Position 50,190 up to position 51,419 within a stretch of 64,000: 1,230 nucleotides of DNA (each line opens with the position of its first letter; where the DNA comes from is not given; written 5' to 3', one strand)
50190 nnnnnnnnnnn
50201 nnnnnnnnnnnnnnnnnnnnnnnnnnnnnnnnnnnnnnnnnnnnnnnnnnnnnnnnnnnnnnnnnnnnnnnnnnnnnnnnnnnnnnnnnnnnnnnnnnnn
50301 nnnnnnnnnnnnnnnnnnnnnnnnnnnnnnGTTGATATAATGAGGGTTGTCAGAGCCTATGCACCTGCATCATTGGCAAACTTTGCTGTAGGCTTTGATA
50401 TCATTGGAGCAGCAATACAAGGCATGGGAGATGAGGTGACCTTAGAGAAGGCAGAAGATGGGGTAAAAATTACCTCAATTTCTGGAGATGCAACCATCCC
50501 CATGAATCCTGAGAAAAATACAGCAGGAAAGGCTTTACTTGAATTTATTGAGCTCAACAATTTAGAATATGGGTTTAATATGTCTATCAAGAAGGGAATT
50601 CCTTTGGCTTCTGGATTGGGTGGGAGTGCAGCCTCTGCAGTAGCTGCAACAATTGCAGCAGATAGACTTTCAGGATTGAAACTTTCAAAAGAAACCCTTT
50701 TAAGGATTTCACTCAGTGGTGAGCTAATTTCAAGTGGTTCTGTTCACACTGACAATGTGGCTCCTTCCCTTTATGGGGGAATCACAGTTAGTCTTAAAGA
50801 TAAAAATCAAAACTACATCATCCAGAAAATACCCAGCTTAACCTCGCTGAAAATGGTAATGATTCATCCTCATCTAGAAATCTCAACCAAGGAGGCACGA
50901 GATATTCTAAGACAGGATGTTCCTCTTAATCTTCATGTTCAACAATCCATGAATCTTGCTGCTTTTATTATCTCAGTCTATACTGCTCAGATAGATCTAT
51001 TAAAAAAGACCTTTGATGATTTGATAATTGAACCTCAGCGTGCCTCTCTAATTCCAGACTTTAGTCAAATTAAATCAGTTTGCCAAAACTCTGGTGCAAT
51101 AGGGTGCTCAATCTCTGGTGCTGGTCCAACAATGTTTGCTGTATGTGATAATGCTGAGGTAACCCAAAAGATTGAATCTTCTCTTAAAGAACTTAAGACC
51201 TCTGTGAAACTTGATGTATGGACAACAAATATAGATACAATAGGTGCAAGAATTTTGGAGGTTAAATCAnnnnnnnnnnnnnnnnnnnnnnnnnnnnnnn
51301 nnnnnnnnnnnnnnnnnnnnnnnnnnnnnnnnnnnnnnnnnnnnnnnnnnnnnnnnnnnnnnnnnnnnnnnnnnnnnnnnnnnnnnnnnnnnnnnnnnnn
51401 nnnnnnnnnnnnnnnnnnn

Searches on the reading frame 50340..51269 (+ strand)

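Call 55: search_protein_families(library=pfam, proteins=[window:50340-51269:+], max_evalue=0.001)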
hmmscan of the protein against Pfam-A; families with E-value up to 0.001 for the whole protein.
window:50340-51269:+ (310 aa): 3 families
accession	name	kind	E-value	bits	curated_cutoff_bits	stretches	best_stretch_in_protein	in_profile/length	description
PF00288.32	GHMP_kinases_N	-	2e-17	63.6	22.3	1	62-147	3-87/87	GHMP kinases N terminal domain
PF08544.19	GHMP_kinases_C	-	4.8e-09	36.9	21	1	227-283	23-80/85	GHMP kinases C terminal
PF22700.2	MVD-like_N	-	0.00027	21.1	27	1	66-127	69-131/157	Diphosphomevalonate decarboxylase-like N-terminal domain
